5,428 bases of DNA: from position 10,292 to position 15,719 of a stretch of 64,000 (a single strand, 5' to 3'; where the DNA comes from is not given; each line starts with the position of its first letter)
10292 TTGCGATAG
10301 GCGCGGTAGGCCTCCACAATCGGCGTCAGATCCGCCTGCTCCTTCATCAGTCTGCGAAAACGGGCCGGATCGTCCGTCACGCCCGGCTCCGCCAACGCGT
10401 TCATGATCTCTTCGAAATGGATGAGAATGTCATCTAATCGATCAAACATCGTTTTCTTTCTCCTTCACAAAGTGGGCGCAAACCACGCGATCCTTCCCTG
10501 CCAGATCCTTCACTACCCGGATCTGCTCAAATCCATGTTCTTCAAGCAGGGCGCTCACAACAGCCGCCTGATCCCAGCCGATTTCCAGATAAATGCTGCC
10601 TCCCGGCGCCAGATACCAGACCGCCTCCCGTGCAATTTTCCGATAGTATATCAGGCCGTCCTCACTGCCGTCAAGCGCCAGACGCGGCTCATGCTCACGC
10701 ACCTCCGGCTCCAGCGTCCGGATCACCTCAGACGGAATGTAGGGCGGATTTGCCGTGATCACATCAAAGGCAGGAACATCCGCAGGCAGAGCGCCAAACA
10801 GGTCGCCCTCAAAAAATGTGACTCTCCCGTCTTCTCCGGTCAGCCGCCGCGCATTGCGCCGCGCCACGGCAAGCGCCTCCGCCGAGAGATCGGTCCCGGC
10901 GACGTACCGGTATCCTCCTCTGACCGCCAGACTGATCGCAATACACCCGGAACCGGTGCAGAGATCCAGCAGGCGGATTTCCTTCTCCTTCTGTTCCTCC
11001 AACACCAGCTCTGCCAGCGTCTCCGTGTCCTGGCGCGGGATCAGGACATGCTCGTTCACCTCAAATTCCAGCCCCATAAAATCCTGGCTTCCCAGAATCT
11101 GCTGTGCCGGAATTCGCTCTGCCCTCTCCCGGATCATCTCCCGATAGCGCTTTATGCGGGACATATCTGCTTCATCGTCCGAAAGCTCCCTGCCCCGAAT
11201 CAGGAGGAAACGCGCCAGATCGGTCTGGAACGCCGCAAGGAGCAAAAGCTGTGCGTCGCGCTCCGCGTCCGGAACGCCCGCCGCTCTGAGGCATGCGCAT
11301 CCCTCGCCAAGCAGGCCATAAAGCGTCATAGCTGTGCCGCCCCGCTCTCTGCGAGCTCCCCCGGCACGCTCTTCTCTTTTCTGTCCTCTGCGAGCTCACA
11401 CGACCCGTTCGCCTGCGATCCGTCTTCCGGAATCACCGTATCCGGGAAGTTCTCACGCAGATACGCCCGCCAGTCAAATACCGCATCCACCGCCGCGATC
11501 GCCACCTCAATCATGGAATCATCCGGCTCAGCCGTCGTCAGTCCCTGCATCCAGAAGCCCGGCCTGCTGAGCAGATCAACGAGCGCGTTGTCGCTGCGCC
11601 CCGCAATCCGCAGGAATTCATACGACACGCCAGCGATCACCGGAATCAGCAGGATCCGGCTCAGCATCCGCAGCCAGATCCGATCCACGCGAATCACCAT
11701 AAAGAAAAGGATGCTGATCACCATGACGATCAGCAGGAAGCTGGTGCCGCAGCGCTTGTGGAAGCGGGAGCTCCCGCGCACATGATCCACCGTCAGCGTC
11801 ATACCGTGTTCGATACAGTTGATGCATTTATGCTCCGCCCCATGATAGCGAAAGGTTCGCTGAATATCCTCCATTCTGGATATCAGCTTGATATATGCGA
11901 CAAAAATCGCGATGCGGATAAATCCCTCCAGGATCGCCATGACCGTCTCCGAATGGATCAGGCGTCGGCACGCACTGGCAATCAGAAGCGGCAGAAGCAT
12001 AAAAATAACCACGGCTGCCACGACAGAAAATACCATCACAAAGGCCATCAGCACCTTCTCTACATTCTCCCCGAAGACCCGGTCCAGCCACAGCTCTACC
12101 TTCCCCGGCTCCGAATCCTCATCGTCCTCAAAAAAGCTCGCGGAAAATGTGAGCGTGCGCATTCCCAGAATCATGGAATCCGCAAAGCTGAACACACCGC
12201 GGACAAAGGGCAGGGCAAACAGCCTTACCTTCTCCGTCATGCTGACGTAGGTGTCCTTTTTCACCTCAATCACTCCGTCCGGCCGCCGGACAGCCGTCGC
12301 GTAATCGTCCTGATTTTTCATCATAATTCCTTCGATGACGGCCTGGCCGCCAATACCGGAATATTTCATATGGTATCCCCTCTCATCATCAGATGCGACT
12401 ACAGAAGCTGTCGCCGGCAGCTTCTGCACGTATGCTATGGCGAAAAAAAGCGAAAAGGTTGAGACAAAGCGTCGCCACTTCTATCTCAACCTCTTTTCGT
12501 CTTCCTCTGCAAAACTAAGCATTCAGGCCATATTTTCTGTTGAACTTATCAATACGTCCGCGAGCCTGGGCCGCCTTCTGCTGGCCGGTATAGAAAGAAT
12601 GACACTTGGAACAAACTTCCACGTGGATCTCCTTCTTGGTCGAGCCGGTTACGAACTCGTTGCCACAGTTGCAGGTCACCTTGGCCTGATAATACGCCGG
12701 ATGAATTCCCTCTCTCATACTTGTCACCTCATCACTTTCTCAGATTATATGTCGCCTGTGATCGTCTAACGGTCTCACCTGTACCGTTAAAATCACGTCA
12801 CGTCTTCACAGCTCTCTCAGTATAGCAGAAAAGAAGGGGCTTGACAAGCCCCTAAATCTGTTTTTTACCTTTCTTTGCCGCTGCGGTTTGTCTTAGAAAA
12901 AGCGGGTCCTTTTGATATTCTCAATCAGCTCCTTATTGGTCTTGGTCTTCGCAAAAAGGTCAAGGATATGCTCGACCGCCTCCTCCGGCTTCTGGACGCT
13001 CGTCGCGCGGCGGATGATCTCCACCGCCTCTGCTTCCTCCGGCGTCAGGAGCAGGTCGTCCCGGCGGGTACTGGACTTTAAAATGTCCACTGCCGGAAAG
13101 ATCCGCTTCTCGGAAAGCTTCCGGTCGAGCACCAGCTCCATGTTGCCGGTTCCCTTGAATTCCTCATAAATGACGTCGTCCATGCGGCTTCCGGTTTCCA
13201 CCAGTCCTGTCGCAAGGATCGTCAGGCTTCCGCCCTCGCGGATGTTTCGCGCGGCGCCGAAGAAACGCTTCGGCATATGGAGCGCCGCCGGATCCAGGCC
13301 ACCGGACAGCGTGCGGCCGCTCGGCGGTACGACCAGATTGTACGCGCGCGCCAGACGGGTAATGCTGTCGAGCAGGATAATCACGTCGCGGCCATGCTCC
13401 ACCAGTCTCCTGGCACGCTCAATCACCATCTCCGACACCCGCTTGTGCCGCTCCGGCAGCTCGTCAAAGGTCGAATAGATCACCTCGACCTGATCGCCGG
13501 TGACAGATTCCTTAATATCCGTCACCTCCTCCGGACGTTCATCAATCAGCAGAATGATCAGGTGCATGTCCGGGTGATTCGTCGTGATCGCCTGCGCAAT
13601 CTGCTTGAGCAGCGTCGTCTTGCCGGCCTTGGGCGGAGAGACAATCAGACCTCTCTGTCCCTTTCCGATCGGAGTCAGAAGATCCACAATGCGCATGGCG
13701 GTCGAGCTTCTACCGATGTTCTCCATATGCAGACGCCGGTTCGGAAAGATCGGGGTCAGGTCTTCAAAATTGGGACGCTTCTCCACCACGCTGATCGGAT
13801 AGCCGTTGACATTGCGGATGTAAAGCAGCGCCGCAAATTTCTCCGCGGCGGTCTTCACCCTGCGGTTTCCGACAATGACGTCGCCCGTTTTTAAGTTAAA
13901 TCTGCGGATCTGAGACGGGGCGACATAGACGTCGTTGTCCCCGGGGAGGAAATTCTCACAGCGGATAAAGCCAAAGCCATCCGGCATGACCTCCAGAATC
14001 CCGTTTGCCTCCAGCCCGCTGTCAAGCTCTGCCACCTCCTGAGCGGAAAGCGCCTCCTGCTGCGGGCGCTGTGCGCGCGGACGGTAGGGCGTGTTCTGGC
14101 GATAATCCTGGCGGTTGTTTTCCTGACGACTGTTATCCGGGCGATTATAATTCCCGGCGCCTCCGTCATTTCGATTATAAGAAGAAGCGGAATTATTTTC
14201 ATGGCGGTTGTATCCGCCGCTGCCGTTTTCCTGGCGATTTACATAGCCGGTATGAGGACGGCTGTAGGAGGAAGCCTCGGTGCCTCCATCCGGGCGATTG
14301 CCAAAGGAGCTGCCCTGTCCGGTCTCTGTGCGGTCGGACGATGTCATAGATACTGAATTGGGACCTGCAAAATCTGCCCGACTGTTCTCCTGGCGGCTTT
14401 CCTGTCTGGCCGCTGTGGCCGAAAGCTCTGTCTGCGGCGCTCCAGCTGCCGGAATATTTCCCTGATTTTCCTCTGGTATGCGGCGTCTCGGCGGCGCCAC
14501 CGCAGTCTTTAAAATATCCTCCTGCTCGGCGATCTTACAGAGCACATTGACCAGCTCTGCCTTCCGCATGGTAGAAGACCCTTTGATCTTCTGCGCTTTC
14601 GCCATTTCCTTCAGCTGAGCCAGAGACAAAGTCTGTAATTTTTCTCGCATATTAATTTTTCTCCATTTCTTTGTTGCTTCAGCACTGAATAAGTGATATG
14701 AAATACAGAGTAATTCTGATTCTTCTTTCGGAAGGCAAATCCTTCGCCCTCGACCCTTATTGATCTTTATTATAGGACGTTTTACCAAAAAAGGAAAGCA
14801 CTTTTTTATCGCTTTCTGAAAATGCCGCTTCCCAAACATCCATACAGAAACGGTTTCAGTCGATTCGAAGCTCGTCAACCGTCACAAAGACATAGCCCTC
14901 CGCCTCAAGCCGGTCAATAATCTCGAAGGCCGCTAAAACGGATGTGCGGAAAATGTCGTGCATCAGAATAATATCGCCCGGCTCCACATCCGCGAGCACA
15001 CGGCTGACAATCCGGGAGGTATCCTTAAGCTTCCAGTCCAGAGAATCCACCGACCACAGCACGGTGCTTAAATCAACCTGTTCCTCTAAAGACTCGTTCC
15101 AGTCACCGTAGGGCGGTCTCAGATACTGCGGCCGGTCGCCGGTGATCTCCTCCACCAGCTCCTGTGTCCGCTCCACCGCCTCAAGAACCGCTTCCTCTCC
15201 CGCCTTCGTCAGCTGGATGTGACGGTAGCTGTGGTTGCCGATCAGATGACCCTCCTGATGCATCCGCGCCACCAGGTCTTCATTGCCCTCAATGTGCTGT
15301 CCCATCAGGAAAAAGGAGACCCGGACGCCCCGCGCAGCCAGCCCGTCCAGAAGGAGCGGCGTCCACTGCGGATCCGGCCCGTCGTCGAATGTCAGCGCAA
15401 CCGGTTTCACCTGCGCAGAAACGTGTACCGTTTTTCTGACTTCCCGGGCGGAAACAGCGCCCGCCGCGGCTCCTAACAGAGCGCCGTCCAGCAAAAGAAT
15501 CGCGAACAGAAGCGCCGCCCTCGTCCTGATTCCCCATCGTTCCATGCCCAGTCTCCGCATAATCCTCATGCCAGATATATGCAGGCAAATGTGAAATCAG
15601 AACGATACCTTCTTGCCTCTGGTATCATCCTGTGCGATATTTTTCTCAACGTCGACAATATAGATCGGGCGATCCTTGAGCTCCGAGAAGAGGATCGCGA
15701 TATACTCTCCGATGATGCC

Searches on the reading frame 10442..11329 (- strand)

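Call 14: search_protein_families(library=pfam, proteins=[window:10442-11329:-], max_evalue=0.001)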
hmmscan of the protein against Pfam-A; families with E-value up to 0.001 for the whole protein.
window:10442-11329:- (295 aa): 10 families
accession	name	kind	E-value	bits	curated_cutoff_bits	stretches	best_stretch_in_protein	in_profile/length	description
PF17827.6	PrmC_N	-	4.4e-13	50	23.4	1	7-80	3-71/71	PrmC N-terminal domain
PF05175.20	MTS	-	3.3e-10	40.3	23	1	109-197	23-108/170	Methyltransferase small domain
PF13649.12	Methyltransf_25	-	4.5e-10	40.5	27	1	121-201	2-80/97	Methyltransferase domain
PF13847.12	Methyltransf_31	-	1.6e-08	34.8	27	1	115-194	2-81/145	Methyltransferase domain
PF06325.19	PrmA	-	5.7e-07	29.7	22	1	109-212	154-248/296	Ribosomal protein L11 methyltransferase (PrmA)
PF03602.21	Cons_hypoth95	-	1.2e-06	28.8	24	1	115-211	40-137/182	Conserved hypothetical protein 95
PF08242.18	Methyltransf_12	-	1.4e-05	26.2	30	1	121-194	1-72/98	Methyltransferase domain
PF08241.18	Methyltransf_11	-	2.9e-05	25.1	21.2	1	121-194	1-67/95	Methyltransferase domain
PF09445.16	Methyltransf_15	-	0.00014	22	22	1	120-196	4-80/165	RNA cap guanine-N2 methyltransferase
PF13489.12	Methyltransf_23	-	0.00047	20.4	27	0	104-193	8-87/164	Methyltransferase domain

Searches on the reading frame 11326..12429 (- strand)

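Call 14: search_protein_families(library=pfam, proteins=[window:11326-12429:-], max_evalue=0.001)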
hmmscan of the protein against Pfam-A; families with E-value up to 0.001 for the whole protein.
window:11326-12429:- (367 aa): 1 family
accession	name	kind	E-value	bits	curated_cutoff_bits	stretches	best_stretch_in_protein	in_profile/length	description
PF07136.16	DUF1385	-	3.6e-94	314.8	22.1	1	73-320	1-227/227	Protein of unknown function (DUF1385)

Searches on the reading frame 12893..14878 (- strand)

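Call 14: search_protein_families(library=pfam, proteins=[window:12893-14878:-], max_evalue=0.001)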
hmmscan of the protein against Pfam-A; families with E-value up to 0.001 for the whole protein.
window:12893-14878:- (661 aa): 5 families
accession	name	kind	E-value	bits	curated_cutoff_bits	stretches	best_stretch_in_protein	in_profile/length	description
PF07497.18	Rho_RNA_bind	-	3.3e-29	101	27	1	292-361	2-71/73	Rho termination factor, RNA-binding domain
PF00006.31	ATP-synt_ab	-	3e-28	99.4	29.5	1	395-603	2-212/213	ATP synthase alpha/beta family, nucleotide-binding domain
PF07498.18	Rho_N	-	3.2e-06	27.4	24.9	1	81-111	2-32/43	Rho termination factor, N-terminal domain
PF08206.17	OB_RNB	-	0.00026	21.1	24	0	293-326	1-31/58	Ribonuclease B OB domain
PF22707.2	S1CSD-TOTE-2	-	0.00043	20.7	27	0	292-339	4-42/60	S1/CSD-like domain 2 of the TOTE conflict systems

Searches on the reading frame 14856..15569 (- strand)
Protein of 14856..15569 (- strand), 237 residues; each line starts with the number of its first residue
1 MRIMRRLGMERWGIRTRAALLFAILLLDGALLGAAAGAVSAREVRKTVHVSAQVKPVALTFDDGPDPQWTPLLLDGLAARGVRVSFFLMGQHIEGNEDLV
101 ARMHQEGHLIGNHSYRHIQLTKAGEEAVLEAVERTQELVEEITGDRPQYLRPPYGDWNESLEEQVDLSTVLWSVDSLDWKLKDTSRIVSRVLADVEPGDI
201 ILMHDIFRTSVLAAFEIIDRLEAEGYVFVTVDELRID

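Call 10: search_protein_families(library=pfam, proteins=[window:14856-15569:-], max_evalue=0.001)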
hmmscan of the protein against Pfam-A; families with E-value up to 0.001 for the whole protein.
window:14856-15569:- (237 aa): 1 family
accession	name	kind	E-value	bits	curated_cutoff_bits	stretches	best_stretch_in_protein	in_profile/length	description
PF01522.26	Polysacc_deac_1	-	4.7e-34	117.5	23.1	1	53-163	5-114/124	Polysaccharide deacetylase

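Call 56: search_protein_families(library=ncbifam, proteins=[window:14856-15569:-], max_evalue=0.00001)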
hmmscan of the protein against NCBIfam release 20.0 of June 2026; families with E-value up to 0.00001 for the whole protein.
window:14856-15569:- (237 aa): 9 families
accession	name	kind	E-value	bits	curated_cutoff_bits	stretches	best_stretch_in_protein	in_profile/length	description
NF045820.1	PgAcgDacpgdA_Strep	equivalog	5.8e-52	177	800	1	44-234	257-447/463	peptidoglycan-N-acetylglucosamine deacetylase PgdA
TIGR02764.1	spore_ybaN_pdaB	equivalog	3e-47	160.9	237.4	1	53-234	4-190/191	polysaccharide deacetylase family sporulation protein PdaB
NF045821.1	PgAcgDacpgdA1_Bac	equivalog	4.2e-42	144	400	1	57-233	90-273/282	peptidoglycan-N-acetylglucosamine deacetylase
TIGR02884.1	spore_pdaA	equivalog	7.4e-41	140.3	298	1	53-234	35-223/224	delta-lactam-biosynthetic de-N-acetylase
TIGR04243.1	nodulat_NodB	equivalog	1.8e-38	132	240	1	56-206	3-157/197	chitooligosaccharide deacetylase NodB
TIGR02873.1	spore_ylxY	hypoth_equivalog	3.9e-32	111.6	391.5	1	68-234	98-266/268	probable sporulation protein, polysaccharide deacetylase family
NF045822.1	PgAcgDacpgdA2_Bac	equivalog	3.9e-31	108.4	400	1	51-233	65-260/274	peptidoglycan-N-acetylglucosamine deacetylase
TIGR03006.1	pepcterm_polyde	equivalog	2.5e-10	40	276.2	1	72-148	38-114/272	XrtA system polysaccharide deacetylase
NF050820.1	PolSacchBiosHfsH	equivalog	3e-07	30.4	400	1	44-158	23-144/249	oligosaccharide deacetylase HfsH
